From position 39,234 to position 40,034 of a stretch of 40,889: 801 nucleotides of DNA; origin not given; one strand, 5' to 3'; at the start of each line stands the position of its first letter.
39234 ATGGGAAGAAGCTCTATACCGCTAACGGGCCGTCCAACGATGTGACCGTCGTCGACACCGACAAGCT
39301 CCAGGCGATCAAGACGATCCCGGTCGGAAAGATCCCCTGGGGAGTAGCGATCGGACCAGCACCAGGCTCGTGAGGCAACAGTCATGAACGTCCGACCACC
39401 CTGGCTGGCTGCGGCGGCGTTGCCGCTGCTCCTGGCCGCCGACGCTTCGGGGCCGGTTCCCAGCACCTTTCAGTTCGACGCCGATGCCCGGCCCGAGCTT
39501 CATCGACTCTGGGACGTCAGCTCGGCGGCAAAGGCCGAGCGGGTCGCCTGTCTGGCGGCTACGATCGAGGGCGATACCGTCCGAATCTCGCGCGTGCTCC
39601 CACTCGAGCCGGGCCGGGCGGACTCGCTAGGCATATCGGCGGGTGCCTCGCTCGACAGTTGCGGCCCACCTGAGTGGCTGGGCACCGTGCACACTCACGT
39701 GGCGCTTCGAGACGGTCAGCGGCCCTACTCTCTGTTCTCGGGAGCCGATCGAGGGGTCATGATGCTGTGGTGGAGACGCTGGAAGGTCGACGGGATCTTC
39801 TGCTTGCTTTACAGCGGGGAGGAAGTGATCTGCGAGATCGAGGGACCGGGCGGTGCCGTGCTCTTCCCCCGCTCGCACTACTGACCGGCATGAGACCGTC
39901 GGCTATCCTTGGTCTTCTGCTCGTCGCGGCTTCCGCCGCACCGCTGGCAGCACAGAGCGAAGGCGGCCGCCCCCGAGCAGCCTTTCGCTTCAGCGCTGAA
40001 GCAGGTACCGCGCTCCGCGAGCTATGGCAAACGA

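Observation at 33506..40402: Extended seven-gene xox module: xoxF-xoxJ-xoxG plus four uncharacterised exported proteins on one strand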

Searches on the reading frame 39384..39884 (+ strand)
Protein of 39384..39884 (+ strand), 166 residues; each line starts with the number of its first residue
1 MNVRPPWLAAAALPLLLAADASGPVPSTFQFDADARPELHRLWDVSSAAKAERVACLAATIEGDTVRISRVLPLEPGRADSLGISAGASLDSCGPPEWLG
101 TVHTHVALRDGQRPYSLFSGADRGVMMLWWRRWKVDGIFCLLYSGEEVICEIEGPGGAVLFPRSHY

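Call 4: search_protein_families(library=pfam, proteins=[window:39384-39884:+], max_evalue=0.1)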
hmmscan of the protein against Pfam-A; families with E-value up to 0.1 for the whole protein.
window:39384-39884:+ (166 aa): 0 families

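Call 5: search_protein_families(library=ncbifam, proteins=[window:39384-39884:+], max_evalue=0.1)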
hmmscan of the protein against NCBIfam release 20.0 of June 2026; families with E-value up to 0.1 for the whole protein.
window:39384-39884:+ (166 aa): 0 families

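Call 10: find_homologous_proteins(query=window:39384-39884:+, max_evalue=0.001)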
Query window:39384-39884:+ (166 aa): 880 proteins with E <= 0.001 among 1506 candidates; the best 120 are listed.
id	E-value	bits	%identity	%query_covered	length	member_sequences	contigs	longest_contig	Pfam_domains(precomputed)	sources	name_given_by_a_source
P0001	3.3e-108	377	100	100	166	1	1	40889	-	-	-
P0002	4.4e-89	315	88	86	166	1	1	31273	-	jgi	jgi:hypothetical protein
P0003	5.1e-89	315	83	100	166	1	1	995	-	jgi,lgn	jgi:hypothetical protein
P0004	3.1e-88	312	85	100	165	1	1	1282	-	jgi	jgi:hypothetical protein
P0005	9.5e-88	311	84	100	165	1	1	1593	-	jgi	jgi:hypothetical protein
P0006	1.0e-87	311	84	100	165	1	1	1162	-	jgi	jgi:hypothetical protein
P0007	3.8e-87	309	84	100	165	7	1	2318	-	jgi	jgi:hypothetical protein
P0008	1.1e-85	304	83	100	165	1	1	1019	-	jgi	-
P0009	1.7e-85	303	81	100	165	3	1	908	-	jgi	jgi:hypothetical protein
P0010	2.0e-85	303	80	100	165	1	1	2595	-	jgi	jgi:hypothetical protein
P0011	3.9e-85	302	83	89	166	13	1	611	-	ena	-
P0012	6.3e-85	301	81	100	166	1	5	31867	-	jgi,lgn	jgi:hypothetical protein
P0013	7.7e-85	301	82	89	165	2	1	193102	-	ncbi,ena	-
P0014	8.1e-85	301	80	96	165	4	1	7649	-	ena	-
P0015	1.0e-84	301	82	89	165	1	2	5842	-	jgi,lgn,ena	jgi:hypothetical protein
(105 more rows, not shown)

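Call 11: find_encoding_contigs(protein=window:39384-39884:+, flank=10000, max_places=6)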
Protein window:39384-39884:+ (166 aa): 2 contigs read that carry it; 2 places shown.
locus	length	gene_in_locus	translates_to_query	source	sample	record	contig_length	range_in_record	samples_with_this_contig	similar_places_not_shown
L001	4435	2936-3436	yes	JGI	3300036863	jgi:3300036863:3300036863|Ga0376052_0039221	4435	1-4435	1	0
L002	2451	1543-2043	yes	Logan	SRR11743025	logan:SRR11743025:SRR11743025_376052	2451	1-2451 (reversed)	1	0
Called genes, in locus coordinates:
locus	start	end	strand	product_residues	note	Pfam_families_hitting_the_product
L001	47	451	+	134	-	PF13442:Cytochrome_CBB3 (weak)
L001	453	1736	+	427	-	PF11684:DUF3280, PF13576:Pentapeptide_3 (faint), PF00805:Pentapeptide, PF13599:Pentapeptide_4, PF00805:Pentapeptide, PF13599:Pentapeptide_4 (weak), PF00805:Pentapeptide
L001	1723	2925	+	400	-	PF10282:Lactonase (weak), PF22494:choice_anch_I (weak), PF24814:WD40_Prp19 (weak), PF24684:Vgb_lyase (weak), PF10282:Lactonase, PF21783:YNCE, PF23381:Beta-prop_IFT122_1st (weak), PF25174:Beta-prop_THOC3, +14 more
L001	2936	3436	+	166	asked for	-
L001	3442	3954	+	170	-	-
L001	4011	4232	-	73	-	PF00127:Copper-bind, PF13473:Cupredoxin_1 (weak)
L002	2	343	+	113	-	?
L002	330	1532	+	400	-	PF10282:Lactonase (weak), PF22494:choice_anch_I (weak), PF24814:WD40_Prp19 (weak), PF24684:Vgb_lyase (weak), PF10282:Lactonase, PF21783:YNCE, PF23381:Beta-prop_IFT122_1st (weak), PF25174:Beta-prop_THOC3, +14 more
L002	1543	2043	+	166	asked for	-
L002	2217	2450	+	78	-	?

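Call 14: find_related_loci(query=window:39384-39884:+, collection=genome_contigs, flank=10000)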
Query window:39384-39884:+ (166 aa) in genome_contigs; peptide patterns used: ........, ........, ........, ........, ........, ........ (x = any residue, [..] = any of these).
179 stretches matched a pattern; 37 encode a relative of the query (tblastn E <= 1e-3); 37 distinct loci.
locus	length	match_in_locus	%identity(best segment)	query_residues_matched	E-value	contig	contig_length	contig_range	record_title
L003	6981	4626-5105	79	7-166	8e-86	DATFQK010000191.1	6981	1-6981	MAG TPA_asm: Gemmatimonadales bacterium isolate SMAG_U9327 k141_453349, whole genome shotgun sequence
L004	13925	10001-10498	79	4-166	1e-84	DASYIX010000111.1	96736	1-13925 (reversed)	MAG TPA_asm: Gemmatimonadales bacterium isolate SMAG_U4280 k141_2321005, whole genome shotgun sequence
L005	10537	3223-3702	78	7-166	4e-84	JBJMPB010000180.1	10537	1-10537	MAG: Gemmatimonadales bacterium isolate 12C16O_0h_50_P10_coass_bin_6 k141_978984, whole genome shotgun sequence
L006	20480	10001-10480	79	7-166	2e-84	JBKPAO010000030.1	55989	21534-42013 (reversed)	MAG: Gemmatimonadota bacterium isolate GB_HAYS_MAG_00001 GB_HAYS_000001632845, whole genome shotgun sequence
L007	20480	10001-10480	82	7-166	4e-80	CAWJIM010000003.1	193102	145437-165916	MAG: uncultured Gemmatimonadales bacterium isolate MFD05176.bin.2.210 genome assembly, contig: contig_121768, whole geno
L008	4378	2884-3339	80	15-166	5e-80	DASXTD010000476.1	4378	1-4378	MAG TPA_asm: Chloroflexota bacterium isolate SMAG_U4683 k141_1638783, whole genome shotgun sequence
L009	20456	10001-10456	81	15-166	8e-79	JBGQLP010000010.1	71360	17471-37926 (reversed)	MAG: Gemmatimonadota bacterium isolate OBJ2_061818_050_35 k141_1286529_length_71360_cov_15.2912, whole genome shotgun se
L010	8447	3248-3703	79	15-166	4e-79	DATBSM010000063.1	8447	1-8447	MAG TPA_asm: Gemmatimonadales bacterium isolate SMAG_U4157 k141_1209228, whole genome shotgun sequence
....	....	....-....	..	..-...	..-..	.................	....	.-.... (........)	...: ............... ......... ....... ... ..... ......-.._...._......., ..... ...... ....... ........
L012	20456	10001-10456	78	15-166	2e-77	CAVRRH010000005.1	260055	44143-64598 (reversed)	MAG: uncultured Gemmatimonadales bacterium isolate MFD04850.bin.2.341 genome assembly, contig: contig_144312, whole geno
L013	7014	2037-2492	76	15-166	2e-76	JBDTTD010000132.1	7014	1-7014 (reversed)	MAG: Gemmatimonadales bacterium isolate cluster3_bin.288 NODE_55293_length_7014_cov_7.735163, whole genome shotgun seque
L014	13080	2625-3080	77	15-166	6e-76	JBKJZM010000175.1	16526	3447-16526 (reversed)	MAG: Gemmatimonadales bacterium isolate swi_bin.243 S1Ck127_12061508_flag_1_multi_10.6238_len_16526, whole genome shotgu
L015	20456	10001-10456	76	15-166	9e-76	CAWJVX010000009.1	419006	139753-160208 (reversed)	MAG: uncultured Gemmatimonadales bacterium isolate MFD09206.bin.1.39 genome assembly, contig: contig_3947, whole genome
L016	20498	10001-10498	70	1-166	3e-75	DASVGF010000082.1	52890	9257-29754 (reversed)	MAG TPA_asm: Gemmatimonadales bacterium isolate SMAG_U2108 k141_35847, whole genome shotgun sequence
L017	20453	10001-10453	77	15-166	2e-75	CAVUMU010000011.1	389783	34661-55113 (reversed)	MAG: uncultured Gemmatimonadales bacterium isolate MFD04212.bin.1.9 genome assembly, contig: contig_443, whole genome sh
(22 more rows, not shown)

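Call 16: search_protein_representatives(protein=window:39384-39884:+)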
Query: 166 residues. Proteins with E-value up to 0.001 (for the whole library): 112; up to 1e-10: 77; up to 1e-30: 20. The best 112 are listed.
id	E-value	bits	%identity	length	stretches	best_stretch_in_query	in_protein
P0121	3.4e-66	238.8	64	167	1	3-166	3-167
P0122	1.4e-45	171.7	55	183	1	12-158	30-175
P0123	6.6e-43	163.0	58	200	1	27-155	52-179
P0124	4.3e-41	157.1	51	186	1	24-163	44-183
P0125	5.5e-41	156.7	53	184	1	21-159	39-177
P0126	4.0e-39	150.7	54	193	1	26-155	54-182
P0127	5.2e-37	143.8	52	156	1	26-153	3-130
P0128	6.0e-37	143.6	49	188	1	19-158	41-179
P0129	1.8e-36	142.0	64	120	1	49-154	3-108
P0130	1.3e-35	139.2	54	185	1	17-152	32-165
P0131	7.0e-35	136.8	48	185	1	5-160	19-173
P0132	1.5e-33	132.5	51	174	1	17-152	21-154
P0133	2.0e-33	132.1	53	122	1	48-158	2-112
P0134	5.5e-33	130.7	52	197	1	27-153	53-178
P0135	6.0e-33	130.5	88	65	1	102-166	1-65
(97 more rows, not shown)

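Call 18: find_homologous_proteins(query=A1, max_evalue=0.001)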
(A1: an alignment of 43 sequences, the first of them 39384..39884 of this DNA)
Query A1 (43 sequences) (166 aa, profile of the alignment): 759 proteins with E <= 0.001 among 8000 candidates; the best 120 are listed.
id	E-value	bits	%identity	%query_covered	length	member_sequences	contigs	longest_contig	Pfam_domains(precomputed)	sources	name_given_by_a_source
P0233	3.2e-58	214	51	88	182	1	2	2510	-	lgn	-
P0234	5.7e-58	213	54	77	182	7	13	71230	-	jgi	jgi:hypothetical protein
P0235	9.2e-58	212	53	78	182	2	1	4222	-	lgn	-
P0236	1.0e-57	212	49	88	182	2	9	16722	-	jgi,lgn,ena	jgi:hypothetical protein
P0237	1.8e-57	211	49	89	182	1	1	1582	-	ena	-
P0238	2.8e-57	211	54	77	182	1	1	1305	-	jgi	jgi:hypothetical protein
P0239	4.4e-57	210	54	77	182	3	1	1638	-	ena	-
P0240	2.6e-56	208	55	74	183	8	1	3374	-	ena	-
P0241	4.1e-56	207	50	75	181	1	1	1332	-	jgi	jgi:hypothetical protein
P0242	7.9e-56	206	50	74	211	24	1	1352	-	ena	-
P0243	2.8e-55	204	60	77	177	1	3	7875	-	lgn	-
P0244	3.3e-55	204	45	90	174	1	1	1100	-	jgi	jgi:hypothetical protein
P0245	3.5e-55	204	60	77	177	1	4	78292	-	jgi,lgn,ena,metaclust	metaclust:\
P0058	3.6e-55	204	80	88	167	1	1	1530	-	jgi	jgi:hypothetical protein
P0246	7.1e-55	203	80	91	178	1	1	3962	-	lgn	-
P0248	1.1e-54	202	40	87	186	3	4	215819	-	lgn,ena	-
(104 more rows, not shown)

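Call 29: predict_structure(alignment_id=A2)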
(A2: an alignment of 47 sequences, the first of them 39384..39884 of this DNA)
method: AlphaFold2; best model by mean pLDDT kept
length: 166 residues; sequences in the alignment: 47
mean_pLDDT: 82.3   pTM: 0.76
mean pLDDT of the five models: 82.3, 81.3, 78.0, 77.7, 76.2
residues with pLDDT >= 90: 73; 70-90: 62; 50-70: 25; < 50: 6
segments of 3 or more residues with pLDDT < 50: 79-81
pLDDT, mean of each block of 10 residues (from residue 1): 60 56 77 95 92 93 93 74 70 94 86 80 88 92 91 81 75
secondary structure, 60 per line:
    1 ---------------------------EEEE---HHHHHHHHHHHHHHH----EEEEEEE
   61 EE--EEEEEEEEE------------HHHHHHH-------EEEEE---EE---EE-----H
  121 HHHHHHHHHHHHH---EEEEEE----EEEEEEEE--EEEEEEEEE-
elements in order: E28-31 H35-49 E54-62 E65-73 H86-92 E100-104 H120-133 E137-142 E147-154 E157-165

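Call 32: fold_search(model_id=the predicted structure, library=pdb)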
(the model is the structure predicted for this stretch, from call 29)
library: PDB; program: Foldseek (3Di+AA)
matches with E <= 10: 740; with E <= 0.001: 121
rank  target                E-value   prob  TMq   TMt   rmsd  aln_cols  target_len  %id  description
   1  9e81_E                5.2e-06  1.00  0.52  0.31   6.1       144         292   16  Cryo-EM structure of COP9 signalosome in complex with CSN5i-3 (released 2025-12-03)
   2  4ocn_E                9.2e-06  1.00  0.54  0.56   5.2       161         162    9  Crystal Structure of the Rpn8-Rpn11 MPN domain heterodimer, crystal form II (released 2014-01-29)
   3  9e8k_c                1.0e-05  1.00  0.57  0.36   4.9       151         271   13  Nub1/Fat10-processing human 26S proteasome with Rpt6 at top of spiral staircase (AAA+ motor locally refined) (released 2024-12-04)
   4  9e8g_c                1.0e-05  1.00  0.51  0.31   5.1       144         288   15  Nub1/Fat10-processing human 26S proteasome bound to Txnl1 with Rpt5 at top of spiral staircase (released 2024-12-04)
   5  9pf1_c                1.3e-05  1.00  0.52  0.33   4.9       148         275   16  Nub1/Fat10-processing human 26S proteasome with Rpt4 at top of spiral staircase (AAA+ motor locally refined) (released 2025-11-19)
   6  3j8b_H                1.3e-05  1.00  0.55  0.38   5.6       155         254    9  Model of the human eIF3 PCI-MPN octamer docked into the 43S-HCV IRES EM map (released 2014-10-22)
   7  9efv_E                1.3e-05  1.00  0.50  0.32   7.5       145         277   14  Cryo-EM structure of CSN-N8CUL1 in complex with CSN5i-3 (released 2025-12-03)
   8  4f7o_A                1.4e-05  1.00  0.55  0.41   4.7       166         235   14  Crystal structure of CSN5 (released 2013-01-23)
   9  4o8x_B                1.4e-05  1.00  0.53  0.53   5.3       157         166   11  Zinc-bound Rpn11 in complex with Rpn8 (released 2014-01-22)
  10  5cw3_C                1.5e-05  1.00  0.44  0.32   7.9       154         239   13  Structure of CfBRCC36-CfKIAA0157 complex (Zn Edge) (released 2015-09-16)
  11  5cw4_A                1.5e-05  1.00  0.43  0.31   7.6       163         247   13  Structure of CfBRCC36-CfKIAA0157 complex (Selenium Edge) (released 2015-09-16)
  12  4d10_E                1.7e-05  1.00  0.51  0.30   5.4       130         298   15  Crystal structure of the COP9 signalosome (released 2014-07-23)
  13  5t0c_Ac               1.7e-05  1.00  0.54  0.33   5.0       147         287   14  Structural basis for dynamic regulation of the human 26S proteasome (released 2016-10-19)
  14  6fnn_A                2.1e-05  1.00  0.51  0.56   6.2       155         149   10  Caldiarchaeum Subterraneum Ubiquitin:Rpn11-homolog complex (released 2018-07-25)
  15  4ocm_B                2.2e-05  1.00  0.52  0.50   5.0       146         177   14  Crystal Structure of the Rpn8-Rpn11 MPN domain heterodimer, crystal form Ib (released 2014-01-29)
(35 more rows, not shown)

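Call 33: find_encoding_contigs(protein=P0248, flank=10000, max_places=2)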
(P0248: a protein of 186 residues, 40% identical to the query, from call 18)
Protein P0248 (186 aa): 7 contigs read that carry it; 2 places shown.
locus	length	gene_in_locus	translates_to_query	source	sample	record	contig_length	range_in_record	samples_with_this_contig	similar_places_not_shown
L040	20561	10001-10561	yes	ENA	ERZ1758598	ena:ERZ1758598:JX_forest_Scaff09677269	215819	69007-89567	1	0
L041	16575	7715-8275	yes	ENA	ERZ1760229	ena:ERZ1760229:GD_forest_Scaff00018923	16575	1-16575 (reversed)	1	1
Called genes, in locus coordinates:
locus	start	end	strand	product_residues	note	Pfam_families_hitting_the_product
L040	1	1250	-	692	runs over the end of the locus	PF01578:Cytochrom_C_asm, PF16327:CcmF_C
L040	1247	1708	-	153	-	PF03100:CcmE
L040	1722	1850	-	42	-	-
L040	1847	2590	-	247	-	PF01578:Cytochrom_C_asm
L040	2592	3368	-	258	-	PF01061:ABC2_membrane, PF03379:CcmB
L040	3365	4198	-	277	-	PF00005:ABC_tran, PF13191:AAA_16 (weak), PF13304:AAA_21 (faint)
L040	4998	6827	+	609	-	PF01011:PQQ, PF13360:PQQ_2 (weak), PF01011:PQQ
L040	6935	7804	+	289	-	PF00497:SBP_bac_3 (faint)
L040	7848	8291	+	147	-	PF13442:Cytochrome_CBB3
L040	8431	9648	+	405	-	PF11684:DUF3280, PF00805:Pentapeptide, PF13576:Pentapeptide_3 (faint), PF13599:Pentapeptide_4 (weak), PF00805:Pentapeptide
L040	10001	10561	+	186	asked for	-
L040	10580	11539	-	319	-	PF00288:GHMP_kinases_N, PF08544:GHMP_kinases_C (weak)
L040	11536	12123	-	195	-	PF04289:DUF447_N, PF20766:DUF447_C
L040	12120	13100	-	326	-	PF01063:Aminotran_4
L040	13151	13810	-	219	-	PF00117:GATase, PF07722:Peptidase_C26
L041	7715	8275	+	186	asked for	-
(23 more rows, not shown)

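Call 34: find_encoding_contigs(protein=P0234, flank=10000, max_places=2)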
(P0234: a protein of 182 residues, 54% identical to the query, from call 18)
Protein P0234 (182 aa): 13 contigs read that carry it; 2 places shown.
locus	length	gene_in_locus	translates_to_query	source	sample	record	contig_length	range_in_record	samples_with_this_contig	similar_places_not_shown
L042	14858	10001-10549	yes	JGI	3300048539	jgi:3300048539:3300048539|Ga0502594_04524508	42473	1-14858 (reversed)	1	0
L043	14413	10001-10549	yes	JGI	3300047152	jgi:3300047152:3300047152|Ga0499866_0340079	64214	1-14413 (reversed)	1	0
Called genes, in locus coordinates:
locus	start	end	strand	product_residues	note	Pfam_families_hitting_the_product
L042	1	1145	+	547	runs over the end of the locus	PF07969:Amidohydro_3 (weak), PF01979:Amidohydro_1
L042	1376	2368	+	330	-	PF04392:ABC_sub_bind, PF13407:Peripla_BP_4 (faint)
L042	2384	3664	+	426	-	PF01740:STAS, PF13466:STAS_2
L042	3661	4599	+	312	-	PF02653:BPD_transp_2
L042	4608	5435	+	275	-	PF00005:ABC_tran, PF02463:SMC_N (faint), PF13304:AAA_21 (faint)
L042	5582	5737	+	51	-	-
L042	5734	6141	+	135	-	-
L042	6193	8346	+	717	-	PF07715:Plug, PF00593:TonB_dep_Rec_b-barrel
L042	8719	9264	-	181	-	PF11684:DUF3280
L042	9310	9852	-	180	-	PF04173:DoxD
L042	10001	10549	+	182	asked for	-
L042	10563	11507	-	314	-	PF01063:Aminotran_4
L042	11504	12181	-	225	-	PF00117:GATase, PF07722:Peptidase_C26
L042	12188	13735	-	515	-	PF04715:, PF00425:Chorismate_bind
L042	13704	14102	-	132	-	-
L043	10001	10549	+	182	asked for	-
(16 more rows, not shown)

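Call 37: find_related_loci(query=A3, collection=genome_contigs, flank=10000)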
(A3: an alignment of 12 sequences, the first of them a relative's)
Query A3 (186 aa) in genome_contigs; peptide patterns used: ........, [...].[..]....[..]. (x = any residue, [..] = any of these).
106 stretches matched a pattern; 38 encode a relative of the query (tblastn E <= 1e-3); 38 distinct loci.
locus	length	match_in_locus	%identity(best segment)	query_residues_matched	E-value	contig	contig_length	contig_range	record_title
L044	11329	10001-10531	50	1-180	3e-50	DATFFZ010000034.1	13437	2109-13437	MAG TPA_asm: Gemmatimonadaceae bacterium isolate SMAG_U8649 k141_187628, whole genome shotgun sequence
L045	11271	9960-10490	49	1-180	1e-47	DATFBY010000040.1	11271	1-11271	MAG TPA_asm: Gemmatimonadaceae bacterium isolate SMAG_U8540 k141_1863305, whole genome shotgun sequence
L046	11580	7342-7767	53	41-184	5e-45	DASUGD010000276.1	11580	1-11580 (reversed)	MAG TPA_asm: Gemmatimonadaceae bacterium isolate SMAG_U1396 k141_511172, whole genome shotgun sequence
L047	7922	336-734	54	33-165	5e-44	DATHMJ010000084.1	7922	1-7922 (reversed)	MAG TPA_asm: Gemmatimonadales bacterium isolate SMAG_U12629 k141_3375957, whole genome shotgun sequence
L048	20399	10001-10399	54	33-165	2e-42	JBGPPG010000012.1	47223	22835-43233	MAG: Gemmatimonadota bacterium isolate OBJ2_061818_050_2 k141_3339627_length_47223_cov_18.1029, whole genome shotgun seq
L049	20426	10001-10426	48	39-181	9e-42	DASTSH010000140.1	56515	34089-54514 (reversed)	MAG TPA_asm: Gemmatimonadaceae bacterium isolate SMAG_U2275 k141_103677, whole genome shotgun sequence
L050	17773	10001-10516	45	5-180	2e-41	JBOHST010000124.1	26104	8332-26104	MAG: Gemmatimonadales bacterium isolate M3-S_metawrap_bin.151 k127_1872124, whole genome shotgun sequence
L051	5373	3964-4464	45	14-180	2e-41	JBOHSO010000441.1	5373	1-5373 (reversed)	MAG: Gemmatimonadales bacterium isolate M3-S_metawrap_bin.62 k127_216515, whole genome shotgun sequence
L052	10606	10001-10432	46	31-175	3e-41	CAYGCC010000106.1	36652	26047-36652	MAG TPA_asm: uncultured Gemmatimonadota bacterium isolate ERP108616_co1_93 genome assembly, contig: k119_815583, whole g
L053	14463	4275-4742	47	15-165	2e-40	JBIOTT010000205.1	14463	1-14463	MAG: Gemmatimonadales bacterium isolate MAG153 k127_3077397, whole genome shotgun sequence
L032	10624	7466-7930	46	10-164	6e-40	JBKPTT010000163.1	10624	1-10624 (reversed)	MAG: Acidobacteriota bacterium isolate GM_HAYS_MAG_00049 GM_HAYS_000000445236, whole genome shotgun sequence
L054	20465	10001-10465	46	10-164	9e-40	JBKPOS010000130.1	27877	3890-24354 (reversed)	MAG: Gemmatimonadota bacterium isolate GS_HAYS_MAG_00008 GS_HAYS_000003419973, whole genome shotgun sequence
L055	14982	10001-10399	50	32-164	7e-39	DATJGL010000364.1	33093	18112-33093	MAG TPA_asm: Gemmatimonadales bacterium isolate SMAG_U15485 k141_3365909, whole genome shotgun sequence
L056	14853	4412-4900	44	3-164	1e-38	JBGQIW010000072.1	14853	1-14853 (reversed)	MAG: Gemmatimonadota bacterium isolate OBJ2_061818_070_38 k141_1318972_length_14853_cov_18.0582, whole genome shotgun se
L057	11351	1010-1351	53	52-165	1e-37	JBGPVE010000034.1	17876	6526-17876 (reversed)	MAG: Gemmatimonadota bacterium isolate OBJ1_062018_110_25 k141_1512580_length_17876_cov_11.0000, whole genome shotgun se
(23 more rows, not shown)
